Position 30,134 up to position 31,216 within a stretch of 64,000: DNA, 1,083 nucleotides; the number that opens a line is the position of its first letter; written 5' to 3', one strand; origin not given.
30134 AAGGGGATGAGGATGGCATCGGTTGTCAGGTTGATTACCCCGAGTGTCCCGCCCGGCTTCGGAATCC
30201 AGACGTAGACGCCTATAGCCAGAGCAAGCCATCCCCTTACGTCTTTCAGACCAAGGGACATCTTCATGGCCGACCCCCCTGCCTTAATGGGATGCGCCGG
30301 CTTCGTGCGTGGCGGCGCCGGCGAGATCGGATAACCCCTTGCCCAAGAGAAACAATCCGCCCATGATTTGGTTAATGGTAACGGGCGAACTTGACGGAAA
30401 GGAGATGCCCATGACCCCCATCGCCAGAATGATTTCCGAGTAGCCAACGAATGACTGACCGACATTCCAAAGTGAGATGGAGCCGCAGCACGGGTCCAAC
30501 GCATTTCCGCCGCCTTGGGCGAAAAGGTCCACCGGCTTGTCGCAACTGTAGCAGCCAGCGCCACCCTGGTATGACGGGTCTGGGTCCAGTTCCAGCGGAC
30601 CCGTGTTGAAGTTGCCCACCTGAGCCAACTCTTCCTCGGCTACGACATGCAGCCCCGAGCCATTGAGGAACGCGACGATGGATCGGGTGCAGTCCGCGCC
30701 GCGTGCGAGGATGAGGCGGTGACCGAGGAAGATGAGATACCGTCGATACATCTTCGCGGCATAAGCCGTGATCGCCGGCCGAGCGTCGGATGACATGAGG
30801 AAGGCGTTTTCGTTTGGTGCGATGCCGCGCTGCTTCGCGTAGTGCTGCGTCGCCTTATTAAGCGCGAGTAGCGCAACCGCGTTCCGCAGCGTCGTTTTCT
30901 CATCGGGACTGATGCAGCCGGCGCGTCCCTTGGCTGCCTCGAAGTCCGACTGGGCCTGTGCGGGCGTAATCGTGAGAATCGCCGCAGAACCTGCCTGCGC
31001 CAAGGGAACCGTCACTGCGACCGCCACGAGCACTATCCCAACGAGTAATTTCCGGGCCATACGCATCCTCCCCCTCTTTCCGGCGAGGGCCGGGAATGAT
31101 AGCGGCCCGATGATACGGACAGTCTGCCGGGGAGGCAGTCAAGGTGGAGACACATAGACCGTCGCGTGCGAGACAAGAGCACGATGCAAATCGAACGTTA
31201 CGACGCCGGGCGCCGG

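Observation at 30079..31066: Secreted 260-aa Cys/Gly-rich protein followed by a 62-aa membrane protein and a terminator: candidate novel two-gene module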

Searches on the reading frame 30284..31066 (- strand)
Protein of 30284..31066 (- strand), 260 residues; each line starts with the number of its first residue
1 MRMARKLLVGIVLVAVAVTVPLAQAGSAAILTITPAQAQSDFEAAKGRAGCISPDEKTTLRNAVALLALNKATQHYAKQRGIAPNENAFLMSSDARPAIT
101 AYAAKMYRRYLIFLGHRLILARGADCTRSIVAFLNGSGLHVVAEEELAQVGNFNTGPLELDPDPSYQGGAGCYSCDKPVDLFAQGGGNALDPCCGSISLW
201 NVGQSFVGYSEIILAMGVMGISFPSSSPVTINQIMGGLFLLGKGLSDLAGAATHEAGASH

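Call 5: search_protein_families(library=pfam, proteins=[window:30284-31066:-], max_evalue=1)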
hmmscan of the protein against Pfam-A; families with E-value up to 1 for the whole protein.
window:30284-31066:- (260 aa): 1 family
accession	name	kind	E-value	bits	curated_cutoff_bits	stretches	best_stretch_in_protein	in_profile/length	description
PF23530.1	YHR052C-B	-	0.14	12.7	27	1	62-97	9-44/57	YHR052C-B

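Call 6: search_protein_families(library=ncbifam, proteins=[window:30284-31066:-], max_evalue=1)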
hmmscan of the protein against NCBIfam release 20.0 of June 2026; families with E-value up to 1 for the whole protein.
window:30284-31066:- (260 aa): 0 families

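Call 8: find_homologous_proteins(query=window:30284-31066:-, max_evalue=0.001)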
Query window:30284-31066:- (260 aa): 3 proteins with E <= 0.001 among 2247 candidates.
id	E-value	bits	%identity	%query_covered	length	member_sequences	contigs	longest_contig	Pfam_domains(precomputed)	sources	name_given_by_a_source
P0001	1.8e-158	543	100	95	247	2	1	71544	-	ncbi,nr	ncbi:MAG TPA: hypothetical protein VGZ23_19635 [bacterium]|nr:hypothetical protein [bacterium]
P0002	2.0e-57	212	49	97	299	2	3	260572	-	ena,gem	-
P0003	5.4e-57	211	48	98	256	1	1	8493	-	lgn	-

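Call 10: find_encoding_contigs(protein=P0002, flank=6000)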
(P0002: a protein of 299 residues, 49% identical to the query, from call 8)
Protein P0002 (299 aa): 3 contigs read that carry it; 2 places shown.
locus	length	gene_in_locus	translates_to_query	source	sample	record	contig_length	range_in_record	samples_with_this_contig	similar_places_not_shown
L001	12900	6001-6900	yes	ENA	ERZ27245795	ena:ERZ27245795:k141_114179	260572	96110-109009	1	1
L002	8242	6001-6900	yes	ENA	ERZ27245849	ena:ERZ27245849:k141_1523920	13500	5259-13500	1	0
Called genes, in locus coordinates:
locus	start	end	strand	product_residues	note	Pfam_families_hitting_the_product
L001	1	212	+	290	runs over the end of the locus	PF02775:TPP_enzyme_C, PF12367:PFO_beta_C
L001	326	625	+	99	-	-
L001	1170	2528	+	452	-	PF01966:HD (weak)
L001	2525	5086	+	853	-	PF08668:HDOD (weak), PF13487:HD_5, PF01966:HD, PF07690:MFS_1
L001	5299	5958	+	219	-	PF00027:cNMP_binding (weak), PF13545:HTH_Crp_2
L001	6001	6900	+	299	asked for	-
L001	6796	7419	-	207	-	-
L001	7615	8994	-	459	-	-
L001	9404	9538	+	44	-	-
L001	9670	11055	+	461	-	PF01381:HTH_3 (weak), PF13432:TPR_16 (weak), PF13424:TPR_12, PF13424:TPR_12 (weak), PF13432:TPR_16 (weak), PF00515:TPR_1 (weak), PF07719:TPR_2 (weak), PF13424:TPR_12, +7 more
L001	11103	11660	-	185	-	PF13628:DUF4142 (weak), PF03713:DUF305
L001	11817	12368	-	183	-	PF05683:Fumerase_C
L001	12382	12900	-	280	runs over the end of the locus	PF05681:Fumerase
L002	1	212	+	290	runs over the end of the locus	PF02775:TPP_enzyme_C, PF12367:PFO_beta_C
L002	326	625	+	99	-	-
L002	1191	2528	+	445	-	PF01966:HD (weak)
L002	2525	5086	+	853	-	PF08668:HDOD (weak), PF13487:HD_5, PF01966:HD, PF07690:MFS_1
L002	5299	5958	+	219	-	PF00027:cNMP_binding (weak), PF13545:HTH_Crp_2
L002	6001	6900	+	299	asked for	-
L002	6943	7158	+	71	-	-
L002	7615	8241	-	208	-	?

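Call 11: find_encoding_contigs(protein=P0003, flank=6000)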
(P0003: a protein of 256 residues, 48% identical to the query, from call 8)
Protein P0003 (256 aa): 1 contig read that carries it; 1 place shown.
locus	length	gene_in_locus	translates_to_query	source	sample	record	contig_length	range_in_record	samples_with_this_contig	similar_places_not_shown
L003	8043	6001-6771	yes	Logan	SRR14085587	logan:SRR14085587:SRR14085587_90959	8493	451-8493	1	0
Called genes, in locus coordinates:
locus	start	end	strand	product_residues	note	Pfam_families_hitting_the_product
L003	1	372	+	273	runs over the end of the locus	?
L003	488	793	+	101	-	-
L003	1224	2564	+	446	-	PF13487:HD_5 (faint), PF01966:HD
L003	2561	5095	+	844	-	PF08668:HDOD (weak), PF13487:HD_5, PF01966:HD, PF05977:MFS_3, PF07690:MFS_1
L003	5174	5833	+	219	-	PF00027:cNMP_binding, PF13545:HTH_Crp_2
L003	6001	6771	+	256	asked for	-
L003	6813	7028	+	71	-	-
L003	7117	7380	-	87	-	-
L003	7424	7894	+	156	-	-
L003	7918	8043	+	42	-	?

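Call 20: search_protein_representatives(protein=window:30284-31066:-)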
Query: 260 residues. Proteins with E-value up to 0.001 (for the whole library): 12; up to 1e-10: 6; up to 1e-30: 2. The best 12 are listed.
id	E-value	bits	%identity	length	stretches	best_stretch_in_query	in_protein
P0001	5.7e-159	543.3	100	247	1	15-260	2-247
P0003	1.7e-57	211.0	50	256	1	3-258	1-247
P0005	3.9e-29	118.1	40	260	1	3-247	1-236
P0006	7.0e-29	117.3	44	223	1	74-258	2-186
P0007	3.0e-15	72.6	32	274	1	15-239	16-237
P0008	7.3e-12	61.5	30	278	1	12-258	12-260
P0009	5.1e-10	55.5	37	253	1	45-150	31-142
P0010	8.8e-10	54.7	36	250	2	104-258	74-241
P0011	1.1e-09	54.4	32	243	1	17-173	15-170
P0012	1.5e-07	47.4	34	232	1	7-151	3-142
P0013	4.2e-04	36.1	36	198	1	68-181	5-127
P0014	1.0e-03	34.9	34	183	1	55-197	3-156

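Call 25: predict_structure(alignment_id=A1)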
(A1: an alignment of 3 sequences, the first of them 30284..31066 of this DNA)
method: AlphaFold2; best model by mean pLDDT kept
length: 260 residues; sequences in the alignment: 3
mean_pLDDT: 47.0   pTM: 0.42
mean pLDDT of the five models: 47.0, 43.1, 39.5, 39.0, 37.7
residues with pLDDT >= 90: 0; 70-90: 0; 50-70: 107; < 50: 153
segments of 3 or more residues with pLDDT < 50: 1-31, 123-125, 135-144, 150-235, 242-252, 254-260
pLDDT, mean of each block of 10 residues (from residue 1): 43 37 33 60 61 63 67 66 57 60 61 58 49 44 48 31 27 34 35 33 35 44 44 48 47 39
secondary structure, 60 per line:
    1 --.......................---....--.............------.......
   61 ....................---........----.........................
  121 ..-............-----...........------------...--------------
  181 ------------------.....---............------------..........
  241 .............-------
elements in order: H3-25 H29-32 H35-47 H54-80 H84-91 H96-122 H124-135 H141-151 H199-203 H207-218 H231-253

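Call 26: search_solved_structures(query=A2, max_evalue=10)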
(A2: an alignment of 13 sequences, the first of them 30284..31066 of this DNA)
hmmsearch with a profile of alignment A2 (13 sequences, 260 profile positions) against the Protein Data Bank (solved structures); distinct sequences matched with E-value up to 10: 1.
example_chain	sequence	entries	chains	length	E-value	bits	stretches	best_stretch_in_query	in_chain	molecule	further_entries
2knj_A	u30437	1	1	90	0.034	17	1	33-91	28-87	Microplusin preprotein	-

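Call 27: search_protein_families(library=pfam, alignment_id=A2, max_evalue=1)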
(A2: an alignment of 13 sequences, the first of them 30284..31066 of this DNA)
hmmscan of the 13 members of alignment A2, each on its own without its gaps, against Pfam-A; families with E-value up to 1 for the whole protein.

A. member 1, window:30284-31066:- (260 aa): 1 family
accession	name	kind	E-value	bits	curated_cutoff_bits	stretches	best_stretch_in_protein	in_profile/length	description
PF23530.1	YHR052C-B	-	0.14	12.7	27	1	62-97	9-44/57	YHR052C-B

B. families by the number of members that match (of 13 scanned): 2 families
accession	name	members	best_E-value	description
PF20020.4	DUF6431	1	0.013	Domain of unknown function (DUF6431)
PF23530.1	YHR052C-B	1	0.14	YHR052C-B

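Call 28: find_homologous_proteins(query=A2, max_evalue=0.01)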
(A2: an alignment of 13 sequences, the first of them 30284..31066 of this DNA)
Query A2 (13 sequences) (260 aa, profile of the alignment): 5 proteins with E <= 0.01 among 8000 candidates.
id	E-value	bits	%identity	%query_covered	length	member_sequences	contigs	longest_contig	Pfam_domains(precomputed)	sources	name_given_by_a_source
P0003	2.7e-97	344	48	98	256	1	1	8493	-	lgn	-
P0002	6.9e-96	339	49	97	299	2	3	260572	-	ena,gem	-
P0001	5.2e-84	300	100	95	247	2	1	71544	-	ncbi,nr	ncbi:MAG TPA: hypothetical protein VGZ23_19635 [bacterium]|nr:hypothetical protein [bacterium]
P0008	1.8e-76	275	29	80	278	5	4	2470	-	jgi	-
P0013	1.9e-52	197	34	31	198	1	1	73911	-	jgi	jgi:hypothetical protein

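Call 29: find_encoding_contigs(protein=P0013, flank=5000)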
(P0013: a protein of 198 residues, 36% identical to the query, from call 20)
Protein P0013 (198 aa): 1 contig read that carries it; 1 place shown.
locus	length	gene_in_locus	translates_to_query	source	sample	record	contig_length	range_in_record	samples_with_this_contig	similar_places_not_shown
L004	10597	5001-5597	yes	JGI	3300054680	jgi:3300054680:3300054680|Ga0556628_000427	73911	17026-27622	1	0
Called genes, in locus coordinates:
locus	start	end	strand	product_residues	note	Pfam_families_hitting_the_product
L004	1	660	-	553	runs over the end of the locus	PF01921:tRNA-synt_1f, PF09334:tRNA-synt_1g (faint)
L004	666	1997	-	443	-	PF08245:Mur_ligase_M, PF02875:Mur_ligase_C, PF27239:FOL3_C (weak)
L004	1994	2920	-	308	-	PF00763:THF_DHG_CYH, PF02882:THF_DHG_CYH_C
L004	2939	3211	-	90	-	PF00216:Bac_DNA_binding, PF18291:HU-HIG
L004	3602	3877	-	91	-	-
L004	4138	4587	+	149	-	PF13560:HTH_31 (weak), PF01381:HTH_3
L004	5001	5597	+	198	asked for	-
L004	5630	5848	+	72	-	-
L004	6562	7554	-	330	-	PF00296:Bac_luciferase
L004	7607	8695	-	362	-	PF22649:Cgl0159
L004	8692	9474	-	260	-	PF00106:adh_short, PF08659:KR, PF13561:adh_short_C2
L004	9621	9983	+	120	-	PF10947:DUF2628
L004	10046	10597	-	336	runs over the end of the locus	PF08240:ADH_N, PF00107:ADH_zinc_N, PF13602:ADH_zinc_N_2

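Call 30: find_encoding_contigs(protein=P0008, flank=5000)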
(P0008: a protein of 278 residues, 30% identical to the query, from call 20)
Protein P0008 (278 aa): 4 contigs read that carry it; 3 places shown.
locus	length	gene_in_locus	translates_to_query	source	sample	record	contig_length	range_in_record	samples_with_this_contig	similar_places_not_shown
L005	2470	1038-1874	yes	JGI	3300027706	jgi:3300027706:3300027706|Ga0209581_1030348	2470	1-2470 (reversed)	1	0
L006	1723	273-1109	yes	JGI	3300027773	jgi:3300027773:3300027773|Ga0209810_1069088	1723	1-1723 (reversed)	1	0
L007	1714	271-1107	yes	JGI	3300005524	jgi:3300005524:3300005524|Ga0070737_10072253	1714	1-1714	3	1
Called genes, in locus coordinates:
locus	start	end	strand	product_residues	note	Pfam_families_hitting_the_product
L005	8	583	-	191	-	PF13560:HTH_31, PF01381:HTH_3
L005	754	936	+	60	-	PF13560:HTH_31 (weak), PF01381:HTH_3 (weak)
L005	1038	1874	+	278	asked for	-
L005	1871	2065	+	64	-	-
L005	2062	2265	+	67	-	-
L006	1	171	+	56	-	?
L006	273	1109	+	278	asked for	-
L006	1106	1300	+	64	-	-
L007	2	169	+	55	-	?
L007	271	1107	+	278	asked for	-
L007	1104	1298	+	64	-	-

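Call 31: find_encoding_contigs(protein=P0006, flank=5000)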
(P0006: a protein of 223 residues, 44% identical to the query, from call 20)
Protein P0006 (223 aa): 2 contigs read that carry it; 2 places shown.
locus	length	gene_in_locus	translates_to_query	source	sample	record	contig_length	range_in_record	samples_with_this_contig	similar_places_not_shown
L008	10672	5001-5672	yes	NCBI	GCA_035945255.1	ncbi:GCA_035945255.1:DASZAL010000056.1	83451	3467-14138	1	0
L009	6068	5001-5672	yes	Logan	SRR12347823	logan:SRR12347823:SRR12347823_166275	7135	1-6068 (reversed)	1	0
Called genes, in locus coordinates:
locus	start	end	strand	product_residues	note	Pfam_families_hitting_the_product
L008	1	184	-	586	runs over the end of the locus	PF00246:Peptidase_M14 (faint)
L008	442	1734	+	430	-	PF01966:HD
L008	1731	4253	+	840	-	PF08668:HDOD (weak), PF13487:HD_5, PF01966:HD, PF05977:MFS_3 (weak), PF07690:MFS_1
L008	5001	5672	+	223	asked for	-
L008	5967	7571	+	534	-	PF00496:SBP_bac_5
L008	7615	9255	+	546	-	PF00496:SBP_bac_5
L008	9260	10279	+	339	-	PF19300:BPD_transp_1_N, PF00528:BPD_transp_1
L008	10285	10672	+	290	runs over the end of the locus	PF12911:OppC_N (weak), PF00528:BPD_transp_1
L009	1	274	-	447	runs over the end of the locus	?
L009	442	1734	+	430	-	PF01966:HD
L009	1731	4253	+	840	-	PF08668:HDOD (weak), PF13487:HD_5, PF01966:HD, PF05977:MFS_3 (weak), PF07690:MFS_1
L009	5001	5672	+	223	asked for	-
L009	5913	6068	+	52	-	?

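Call 39: find_related_loci(query=A3, collection=genome_contigs, flank=4000)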
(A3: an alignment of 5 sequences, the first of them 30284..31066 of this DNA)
Query A3 (260 aa) in genome_contigs; peptide patterns used: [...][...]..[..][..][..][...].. (x = any residue, [..] = any of these).
20 stretches matched a pattern; 1 encode a relative of the query (tblastn E <= 1e-3); 1 distinct loci.
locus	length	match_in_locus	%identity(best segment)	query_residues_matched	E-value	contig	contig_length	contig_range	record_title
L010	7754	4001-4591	33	1-201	4e-20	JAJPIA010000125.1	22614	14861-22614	MAG: Bacillota bacterium isolate Centralia_MAG_233 k107_1836310, whole genome shotgun sequence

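Call 42: find_related_loci(query=A3, collection=metagenome_contigs, flank=4000)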
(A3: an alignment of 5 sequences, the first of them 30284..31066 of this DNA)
Query A3 (260 aa) in metagenome_contigs; peptide patterns used: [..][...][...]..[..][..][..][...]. (x = any residue, [..] = any of these).
81 stretches matched a pattern; 2 encode a relative of the query (tblastn E <= 1e-3); 2 distinct loci.
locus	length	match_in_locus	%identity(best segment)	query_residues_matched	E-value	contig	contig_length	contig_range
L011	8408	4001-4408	46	3-149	2e-34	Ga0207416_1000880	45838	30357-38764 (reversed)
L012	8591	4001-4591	33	1-201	1e-19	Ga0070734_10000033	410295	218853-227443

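Call 44: search_dna_similar(query=window:30284-31066:-, collection=phages, mode=protein, max_evalue=0.01)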
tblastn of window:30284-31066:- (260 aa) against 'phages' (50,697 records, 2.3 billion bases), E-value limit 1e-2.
No match.

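Call 45: search_dna_similar(query=window:30284-31066:-, collection=plasmids, mode=protein, max_evalue=0.01)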
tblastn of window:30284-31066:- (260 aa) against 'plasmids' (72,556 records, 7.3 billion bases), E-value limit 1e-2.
No match.

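Call 46: predict_structure(alignment_id=A2)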
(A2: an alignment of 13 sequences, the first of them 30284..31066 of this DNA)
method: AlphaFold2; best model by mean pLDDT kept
length: 260 residues; sequences in the alignment: 13
mean_pLDDT: 57.8   pTM: 0.46
mean pLDDT of the five models: 57.8, 55.6, 54.6, 47.6, 44.1
residues with pLDDT >= 90: 0; 70-90: 94; 50-70: 80; < 50: 86
segments of 3 or more residues with pLDDT < 50: 21-30, 162-212, 222-228, 250-260
pLDDT, mean of each block of 10 residues (from residue 1): 65 64 43 67 74 76 77 83 76 78 75 69 68 62 68 50 40 29 30 28 38 51 46 56 52 39
secondary structure, 60 per line:
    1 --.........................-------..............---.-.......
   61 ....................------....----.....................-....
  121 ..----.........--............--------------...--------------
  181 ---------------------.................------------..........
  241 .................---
elements in order: H3-27 H35-48 H54-80 H87-90 H95-115 E117-122 E127-135 E138-143 H144-149 H202-218 H231-257

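Call 53: search_protein_families(library=padloc, proteins=[window:30284-31066:-, P0003, P0007, P0008], max_evalue=1)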
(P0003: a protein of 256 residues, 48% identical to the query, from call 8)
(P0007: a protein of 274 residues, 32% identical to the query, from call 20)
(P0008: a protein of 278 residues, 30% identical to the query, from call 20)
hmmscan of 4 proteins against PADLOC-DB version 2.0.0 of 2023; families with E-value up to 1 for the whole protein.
window:30284-31066:- (260 aa): 0 families

P0003 (256 aa): 1 family
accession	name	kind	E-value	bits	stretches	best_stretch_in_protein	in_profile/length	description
PDLC00781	Cyclase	-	0.011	12.8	1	48-117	255-324/380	oligonucleotide-cyclase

P0007 (274 aa): 0 families

P0008 (278 aa): 0 families

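Call 54: search_protein_families(library=phrogs, proteins=[window:30284-31066:-, P0003, P0007, P0008], max_evalue=1)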
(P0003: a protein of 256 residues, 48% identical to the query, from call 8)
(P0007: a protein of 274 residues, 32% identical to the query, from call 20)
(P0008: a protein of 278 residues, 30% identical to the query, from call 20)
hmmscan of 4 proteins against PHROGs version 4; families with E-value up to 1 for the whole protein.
window:30284-31066:- (260 aa): 1 family
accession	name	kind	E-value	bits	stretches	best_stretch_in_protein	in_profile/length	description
phrog_2831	-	unknown function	0.035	14.5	1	26-130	123-211/295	-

P0003 (256 aa): 0 families

P0007 (274 aa): 1 family
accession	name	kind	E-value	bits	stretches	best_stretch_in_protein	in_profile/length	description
phrog_25864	-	unknown function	0.14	12.7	1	205-258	68-122/193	-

P0008 (278 aa): 0 families

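Call 60: fold_search(model_id=the predicted structure, library=pdb)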
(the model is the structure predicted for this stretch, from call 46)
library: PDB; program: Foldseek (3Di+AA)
matches with E <= 10: 47; with E <= 0.001: 0
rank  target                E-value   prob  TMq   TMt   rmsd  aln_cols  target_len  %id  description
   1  3tkl_B                1.1e+00  0.10  0.18  0.23  19.9       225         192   12  Crystal structure of the GTP-bound Rab1a in complex with the coiled-coil domain of LidA from Legionella pneumophila (released 2012-06-27)
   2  6czq_B                4.5e+00  0.69  0.19  0.48   2.5        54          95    2  A V-to-F substitution in SK2 channels causes Ca2+ hypersensitivity and improves locomotion in a C. elegans ALS model (released 2018-08-01)
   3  5xf1_A                4.5e+00  0.06  0.14  0.08   9.0        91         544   13  Structure of the Full-length glucagon class B G protein-coupled receptor (released 2017-05-24)
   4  3a57                  4.8e+00  0.18  0.10  0.16   1.5        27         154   22  Crystal structure of Thermostable Direct Hemolysin (released 2010-03-31)
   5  4ckg_B                5.7e+00  0.23  0.16  0.12   3.7        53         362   11  Helical reconstruction of ACAP1(BAR-PH domain) decorated membrane tubules by cryo-electron microscopy (released 2014-10-15)
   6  4o93_A                5.7e+00  0.12  0.12  0.27   6.1        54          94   17  Crystal structure of Thermus thermophilis transhydrogeanse domain II dimer (released 2014-12-31)
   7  9crp_H                5.7e+00  0.04  0.16  0.26   9.6       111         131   13  Post-targeting aCascade Type IA CRISPR-Cas Surveillance Complexes (released 2025-08-13)
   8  9crq_L                5.7e+00  0.04  0.16  0.26   9.5       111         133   13  Post-targeting aCascade Type IA CRISPR-Cas Surveillance Complexes (released 2025-08-13)
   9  2y39                  6.0e+00  0.41  0.16  0.37   4.2        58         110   14  Ni-bound form of Cupriavidus metallidurans CH34 CnrXs (released 2011-03-30)
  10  2x3v_A                6.0e+00  0.25  0.18  0.16   4.2        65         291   15  Structure of The F-BAR Domain of Mouse Syndapin I (released 2010-04-07)
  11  4wx3_A                6.0e+00  0.16  0.10  0.16   1.5        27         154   22  pore-forming thermostable direct hemolysin from Grimontia hollisae (released 2015-11-18)
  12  5xez_A                6.0e+00  0.06  0.15  0.08   9.1        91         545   13  Structure of the Full-length glucagon class B G protein-coupled receptor (released 2017-05-24)
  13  3epv_A                6.3e+00  0.44  0.17  0.38   4.1        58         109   12  X-ray Structure of the Metal-sensor CnrX in both the Apo- and Copper-bound Forms (released 2008-11-25)
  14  7emf_V                6.3e+00  0.30  0.16  0.30   2.9        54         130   11  Human Mediator (deletion of MED1-IDR) in a Tail-extended conformation (released 2021-05-05)
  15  4j9z_B                6.7e+00  0.51  0.19  0.47   2.6        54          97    2  Calcium-calmodulin complexed with the calmodulin binding domain from a small conductance potassium channel splice vari (released 2013-03-27)
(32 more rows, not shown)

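Call 69: find_encoding_contigs(protein=P0009, flank=3000, max_places=2)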
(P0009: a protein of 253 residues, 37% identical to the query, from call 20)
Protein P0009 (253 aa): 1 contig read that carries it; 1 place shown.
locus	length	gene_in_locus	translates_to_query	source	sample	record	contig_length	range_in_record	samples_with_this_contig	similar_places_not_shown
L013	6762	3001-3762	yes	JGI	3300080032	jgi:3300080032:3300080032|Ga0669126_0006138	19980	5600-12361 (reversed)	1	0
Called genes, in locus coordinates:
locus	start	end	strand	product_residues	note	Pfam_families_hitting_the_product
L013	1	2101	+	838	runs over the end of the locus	PF08668:HDOD (weak), PF13487:HD_5, PF01966:HD, PF05977:MFS_3, PF07690:MFS_1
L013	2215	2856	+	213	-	PF00027:cNMP_binding, PF13545:HTH_Crp_2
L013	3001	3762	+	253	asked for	-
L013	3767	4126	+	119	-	-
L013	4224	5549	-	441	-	-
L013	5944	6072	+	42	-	-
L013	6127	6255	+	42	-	-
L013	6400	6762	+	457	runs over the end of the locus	PF00515:TPR_1 (faint), PF07719:TPR_2 (faint), PF13181:TPR_8 (faint), PF13374:TPR_10 (faint), PF13432:TPR_16 (faint), PF14559:TPR_19 (faint), PF17874:TPR_MalT, PF13424:TPR_12 (weak), +1 more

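Call 70: find_encoding_contigs(protein=P0010, flank=3000, max_places=2)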
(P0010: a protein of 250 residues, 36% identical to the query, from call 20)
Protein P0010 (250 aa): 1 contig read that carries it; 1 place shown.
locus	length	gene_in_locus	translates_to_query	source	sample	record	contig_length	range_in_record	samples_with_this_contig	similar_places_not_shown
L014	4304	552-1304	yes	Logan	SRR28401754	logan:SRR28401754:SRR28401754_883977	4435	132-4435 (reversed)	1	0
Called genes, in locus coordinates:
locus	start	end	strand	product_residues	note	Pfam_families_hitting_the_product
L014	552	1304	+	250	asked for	-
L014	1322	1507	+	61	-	-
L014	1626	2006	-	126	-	-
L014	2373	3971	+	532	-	PF00496:SBP_bac_5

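Call 71: find_encoding_contigs(protein=P0011, flank=3000, max_places=2)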
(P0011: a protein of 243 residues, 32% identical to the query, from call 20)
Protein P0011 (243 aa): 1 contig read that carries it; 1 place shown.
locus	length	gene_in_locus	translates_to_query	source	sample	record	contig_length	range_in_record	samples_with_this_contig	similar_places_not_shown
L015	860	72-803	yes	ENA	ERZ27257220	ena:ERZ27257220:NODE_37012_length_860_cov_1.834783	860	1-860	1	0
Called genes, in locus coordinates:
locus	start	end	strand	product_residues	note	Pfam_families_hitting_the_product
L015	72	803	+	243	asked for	-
